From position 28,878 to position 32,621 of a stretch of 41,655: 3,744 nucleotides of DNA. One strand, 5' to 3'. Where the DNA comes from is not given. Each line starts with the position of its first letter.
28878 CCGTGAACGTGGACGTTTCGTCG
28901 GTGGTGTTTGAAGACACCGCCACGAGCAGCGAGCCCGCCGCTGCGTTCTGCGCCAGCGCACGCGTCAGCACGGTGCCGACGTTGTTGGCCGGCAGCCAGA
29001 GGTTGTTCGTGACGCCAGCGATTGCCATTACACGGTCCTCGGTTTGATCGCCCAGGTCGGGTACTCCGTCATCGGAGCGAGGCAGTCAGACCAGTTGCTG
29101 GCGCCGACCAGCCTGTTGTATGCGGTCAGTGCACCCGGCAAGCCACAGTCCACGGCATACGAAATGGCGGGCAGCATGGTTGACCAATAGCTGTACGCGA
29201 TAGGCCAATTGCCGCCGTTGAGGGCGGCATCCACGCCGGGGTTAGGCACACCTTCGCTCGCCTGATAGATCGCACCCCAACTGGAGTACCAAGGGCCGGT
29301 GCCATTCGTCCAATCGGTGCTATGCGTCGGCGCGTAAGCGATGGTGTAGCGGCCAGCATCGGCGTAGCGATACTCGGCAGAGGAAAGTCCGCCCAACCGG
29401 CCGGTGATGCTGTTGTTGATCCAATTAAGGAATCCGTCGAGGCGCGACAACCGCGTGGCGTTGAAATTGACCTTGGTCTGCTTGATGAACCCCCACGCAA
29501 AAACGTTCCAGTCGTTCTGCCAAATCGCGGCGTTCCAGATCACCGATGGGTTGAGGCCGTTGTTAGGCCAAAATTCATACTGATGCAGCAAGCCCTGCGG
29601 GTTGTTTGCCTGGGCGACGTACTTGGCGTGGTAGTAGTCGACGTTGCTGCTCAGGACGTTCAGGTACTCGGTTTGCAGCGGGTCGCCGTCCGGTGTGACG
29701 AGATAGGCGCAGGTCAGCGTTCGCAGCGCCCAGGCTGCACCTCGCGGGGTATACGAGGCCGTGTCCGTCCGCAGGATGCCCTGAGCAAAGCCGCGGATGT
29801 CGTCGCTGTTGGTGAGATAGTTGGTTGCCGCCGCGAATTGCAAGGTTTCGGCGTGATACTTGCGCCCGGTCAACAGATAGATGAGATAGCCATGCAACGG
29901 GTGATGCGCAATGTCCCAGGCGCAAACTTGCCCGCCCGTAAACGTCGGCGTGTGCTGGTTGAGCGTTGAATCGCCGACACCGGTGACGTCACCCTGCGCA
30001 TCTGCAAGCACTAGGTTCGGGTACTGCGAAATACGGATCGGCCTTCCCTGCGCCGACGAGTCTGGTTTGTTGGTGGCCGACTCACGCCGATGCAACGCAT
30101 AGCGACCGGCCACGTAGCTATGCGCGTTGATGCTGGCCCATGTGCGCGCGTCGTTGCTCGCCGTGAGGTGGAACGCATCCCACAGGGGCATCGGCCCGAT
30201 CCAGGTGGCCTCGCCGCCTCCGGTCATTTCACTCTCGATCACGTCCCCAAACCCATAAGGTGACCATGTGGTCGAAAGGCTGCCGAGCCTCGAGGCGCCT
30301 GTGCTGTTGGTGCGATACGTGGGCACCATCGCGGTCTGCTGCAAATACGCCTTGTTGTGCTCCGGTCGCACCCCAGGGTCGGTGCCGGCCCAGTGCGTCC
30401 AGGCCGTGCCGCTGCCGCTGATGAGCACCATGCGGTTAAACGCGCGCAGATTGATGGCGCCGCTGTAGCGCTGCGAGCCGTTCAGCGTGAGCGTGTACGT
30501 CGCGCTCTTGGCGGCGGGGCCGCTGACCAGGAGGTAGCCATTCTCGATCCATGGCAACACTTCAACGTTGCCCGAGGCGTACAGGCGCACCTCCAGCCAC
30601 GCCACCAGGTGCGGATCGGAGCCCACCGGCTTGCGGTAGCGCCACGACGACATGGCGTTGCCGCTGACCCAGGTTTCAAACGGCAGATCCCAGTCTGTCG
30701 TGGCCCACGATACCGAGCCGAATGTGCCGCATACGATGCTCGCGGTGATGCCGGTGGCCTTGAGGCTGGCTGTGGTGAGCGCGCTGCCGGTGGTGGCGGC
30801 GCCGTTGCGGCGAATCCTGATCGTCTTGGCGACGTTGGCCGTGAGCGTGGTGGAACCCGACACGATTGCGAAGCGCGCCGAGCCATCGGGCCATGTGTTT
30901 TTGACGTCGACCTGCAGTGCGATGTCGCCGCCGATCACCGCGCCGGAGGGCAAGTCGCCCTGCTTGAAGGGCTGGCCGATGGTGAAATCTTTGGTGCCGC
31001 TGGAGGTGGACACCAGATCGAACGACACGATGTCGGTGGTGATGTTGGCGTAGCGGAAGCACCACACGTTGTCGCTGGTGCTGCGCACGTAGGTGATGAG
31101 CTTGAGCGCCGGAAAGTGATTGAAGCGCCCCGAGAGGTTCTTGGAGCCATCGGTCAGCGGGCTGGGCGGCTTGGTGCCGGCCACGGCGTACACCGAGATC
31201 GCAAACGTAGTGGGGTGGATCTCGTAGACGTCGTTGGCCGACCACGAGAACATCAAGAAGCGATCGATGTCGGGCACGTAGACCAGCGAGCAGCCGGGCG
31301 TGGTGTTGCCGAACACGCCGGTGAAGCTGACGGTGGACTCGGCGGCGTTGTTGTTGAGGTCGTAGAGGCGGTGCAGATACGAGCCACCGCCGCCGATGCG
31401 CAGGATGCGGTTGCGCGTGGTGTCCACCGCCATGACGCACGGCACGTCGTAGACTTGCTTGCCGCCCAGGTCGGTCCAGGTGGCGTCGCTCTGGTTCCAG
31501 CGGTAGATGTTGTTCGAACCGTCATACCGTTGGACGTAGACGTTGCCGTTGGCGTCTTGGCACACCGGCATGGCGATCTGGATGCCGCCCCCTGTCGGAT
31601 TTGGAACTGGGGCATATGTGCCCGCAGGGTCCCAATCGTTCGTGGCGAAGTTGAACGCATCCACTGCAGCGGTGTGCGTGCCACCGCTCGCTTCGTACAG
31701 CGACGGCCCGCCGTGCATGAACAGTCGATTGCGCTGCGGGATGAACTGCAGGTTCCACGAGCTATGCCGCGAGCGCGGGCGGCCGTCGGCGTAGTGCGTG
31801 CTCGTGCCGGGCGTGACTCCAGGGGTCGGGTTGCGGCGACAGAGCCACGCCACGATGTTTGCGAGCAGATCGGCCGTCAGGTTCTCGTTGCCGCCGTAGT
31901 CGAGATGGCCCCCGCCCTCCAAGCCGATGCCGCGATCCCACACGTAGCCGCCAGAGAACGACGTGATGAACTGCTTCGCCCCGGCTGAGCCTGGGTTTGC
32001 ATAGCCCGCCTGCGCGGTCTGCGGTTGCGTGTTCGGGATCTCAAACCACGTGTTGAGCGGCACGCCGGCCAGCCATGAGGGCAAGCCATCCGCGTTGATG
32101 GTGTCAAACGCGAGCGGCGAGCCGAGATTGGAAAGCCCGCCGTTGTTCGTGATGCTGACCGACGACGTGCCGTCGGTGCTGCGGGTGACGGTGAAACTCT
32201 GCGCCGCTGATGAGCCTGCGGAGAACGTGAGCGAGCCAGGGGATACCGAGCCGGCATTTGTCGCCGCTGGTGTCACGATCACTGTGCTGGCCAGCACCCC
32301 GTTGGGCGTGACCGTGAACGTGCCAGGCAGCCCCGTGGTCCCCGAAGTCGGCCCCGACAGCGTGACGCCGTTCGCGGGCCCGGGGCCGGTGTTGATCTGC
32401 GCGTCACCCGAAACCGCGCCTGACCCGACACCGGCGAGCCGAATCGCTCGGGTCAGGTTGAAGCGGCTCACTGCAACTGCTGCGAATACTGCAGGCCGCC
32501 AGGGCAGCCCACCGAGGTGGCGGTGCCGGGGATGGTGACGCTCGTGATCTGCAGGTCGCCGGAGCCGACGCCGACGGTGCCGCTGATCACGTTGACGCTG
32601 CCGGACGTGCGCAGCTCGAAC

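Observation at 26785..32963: About 6 kb of non-canonical genes inserted between portal/Bbp19-like and scaffold genes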

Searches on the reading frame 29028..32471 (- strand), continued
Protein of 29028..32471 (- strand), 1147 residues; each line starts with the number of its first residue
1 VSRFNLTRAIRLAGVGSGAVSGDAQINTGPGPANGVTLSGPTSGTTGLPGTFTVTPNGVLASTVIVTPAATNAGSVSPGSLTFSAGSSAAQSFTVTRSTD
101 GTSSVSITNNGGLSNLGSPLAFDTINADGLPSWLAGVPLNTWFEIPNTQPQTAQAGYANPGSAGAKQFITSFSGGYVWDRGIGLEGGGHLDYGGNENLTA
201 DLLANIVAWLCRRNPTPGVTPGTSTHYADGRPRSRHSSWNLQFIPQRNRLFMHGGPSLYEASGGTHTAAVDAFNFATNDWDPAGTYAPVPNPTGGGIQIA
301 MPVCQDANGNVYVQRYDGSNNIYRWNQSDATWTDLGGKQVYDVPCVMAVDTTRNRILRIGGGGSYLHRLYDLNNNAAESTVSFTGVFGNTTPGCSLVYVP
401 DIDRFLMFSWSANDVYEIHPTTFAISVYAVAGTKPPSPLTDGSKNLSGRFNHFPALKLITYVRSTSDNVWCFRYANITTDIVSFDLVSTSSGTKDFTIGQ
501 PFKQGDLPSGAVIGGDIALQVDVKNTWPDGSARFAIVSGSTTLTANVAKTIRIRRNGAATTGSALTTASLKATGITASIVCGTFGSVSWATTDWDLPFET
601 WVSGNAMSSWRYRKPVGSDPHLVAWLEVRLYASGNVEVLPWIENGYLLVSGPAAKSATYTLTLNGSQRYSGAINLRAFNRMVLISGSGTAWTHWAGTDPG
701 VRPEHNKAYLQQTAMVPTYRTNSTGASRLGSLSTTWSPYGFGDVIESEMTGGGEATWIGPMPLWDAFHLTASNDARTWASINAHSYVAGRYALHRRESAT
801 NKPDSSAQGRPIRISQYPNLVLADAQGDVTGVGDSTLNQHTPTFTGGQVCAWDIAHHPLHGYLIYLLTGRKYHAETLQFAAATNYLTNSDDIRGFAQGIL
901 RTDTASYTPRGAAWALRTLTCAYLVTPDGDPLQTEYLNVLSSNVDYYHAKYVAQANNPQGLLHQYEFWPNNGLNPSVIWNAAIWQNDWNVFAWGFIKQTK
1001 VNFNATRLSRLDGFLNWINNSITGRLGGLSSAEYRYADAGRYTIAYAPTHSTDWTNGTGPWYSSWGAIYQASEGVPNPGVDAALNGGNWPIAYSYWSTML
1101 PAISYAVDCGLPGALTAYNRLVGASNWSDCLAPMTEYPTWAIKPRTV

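Call 111: fold_search(model_id=the predicted structure, library=viral)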
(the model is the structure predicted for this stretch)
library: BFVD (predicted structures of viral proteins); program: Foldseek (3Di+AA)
matches with E <= 10: 699; with E <= 0.001: 18
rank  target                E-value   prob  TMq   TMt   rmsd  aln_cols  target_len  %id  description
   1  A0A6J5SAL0            4.7e-11  1.00  0.27  0.66   5.1       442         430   19  Uncharacterized protein [uncultured Caudovirales phage]
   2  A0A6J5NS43            3.7e-07  1.00  0.15  0.30  14.6       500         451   16  Uncharacterized protein (Fragment) [uncultured Caudovirales phage]
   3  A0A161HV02            4.0e-05  1.00  0.13  0.28   5.1       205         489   13  Putative BTB/POZ domain-containing protein [Powai lake megavirus]
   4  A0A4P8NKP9            6.4e-05  1.00  0.11  0.29   9.3       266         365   12  Uncharacterized protein [Rheinheimera phage vB_RspM_Barba31A]
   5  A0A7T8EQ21            6.7e-05  0.75  0.09  0.08  24.9       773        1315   10  Uncharacterized protein [Erwinia phage pEa_SNUABM_5]
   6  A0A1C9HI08            1.0e-04  1.00  0.13  0.43   5.0       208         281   14  Kelch-like protein [Lumpy skin disease virus]
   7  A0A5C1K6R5            1.1e-04  1.00  0.10  0.27  11.7       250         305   12  Kelch repeat protein [Pseudomonas phage vB_PaeM_PS119XW]
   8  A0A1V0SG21            1.9e-04  1.00  0.11  0.20  24.1       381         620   12  Collagen triple helix repeat motif-containing protein [Hokovirus HKV1]
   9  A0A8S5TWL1            2.7e-04  0.72  0.08  0.11  29.1       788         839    7  Tail protein [Siphoviridae sp. ctcx61]
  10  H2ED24                3.3e-04  1.00  0.12  0.40   5.2       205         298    9  Putative BTB_POZ domain and WD-repeat protein [Moumouvirus sp. 'Monve']
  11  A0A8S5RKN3            3.3e-04  0.99  0.13  0.21  25.1       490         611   11  Uncharacterized protein [virus sp. ct6GG30]
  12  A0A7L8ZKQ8            3.5e-04  0.99  0.12  0.27  23.4       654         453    9  Uncharacterized protein [Aeromonas phage BUCT551]
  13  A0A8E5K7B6            3.6e-04  0.99  0.08  0.12  23.3       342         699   16  (no name in the UniProt tables at hand)
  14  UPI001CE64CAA         3.8e-04  0.33  0.07  0.09  39.2       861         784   10  (no name look-up for this kind of identifier)
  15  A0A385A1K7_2          4.9e-04  0.66  0.09  0.10  34.4       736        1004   12  (no name in the UniProt tables at hand)
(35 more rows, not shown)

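Call 119: search_protein_families(library=pfam, proteins=[L008:2-1801:+], max_evalue=0.001)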
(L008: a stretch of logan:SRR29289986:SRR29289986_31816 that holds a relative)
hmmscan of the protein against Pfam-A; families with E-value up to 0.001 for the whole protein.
L008:2-1801:+ (599 aa): 1 family
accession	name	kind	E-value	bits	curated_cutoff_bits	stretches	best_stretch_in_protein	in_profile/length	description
PF16510.12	P22_portal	-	3e-77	261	26.1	1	13-351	245-590/594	Phage P22-like portal protein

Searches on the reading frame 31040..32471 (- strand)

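Call 51: search_protein_families(library=phrogs, proteins=[window:31040-32471:-], max_evalue=5)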
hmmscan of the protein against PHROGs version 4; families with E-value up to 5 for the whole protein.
window:31040-32471:- (477 aa): 1 family
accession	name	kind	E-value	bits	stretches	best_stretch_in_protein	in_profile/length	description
phrog_7913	-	unknown function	0.13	13.5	1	291-323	35-67/83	-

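Call 52: search_protein_families(library=pfam, proteins=[window:31040-32471:-], max_evalue=5)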
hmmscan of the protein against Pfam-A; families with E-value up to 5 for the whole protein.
window:31040-32471:- (477 aa): 2 families
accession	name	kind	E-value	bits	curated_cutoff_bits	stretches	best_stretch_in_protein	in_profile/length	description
PF13415.12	Kelch_3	-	0.02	15.5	22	1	248-286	2-36/48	Galactose oxidase, central domain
PF04415.17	DUF515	-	0.92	8.3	29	1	72-118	333-379/449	Protein of unknown function (DUF515)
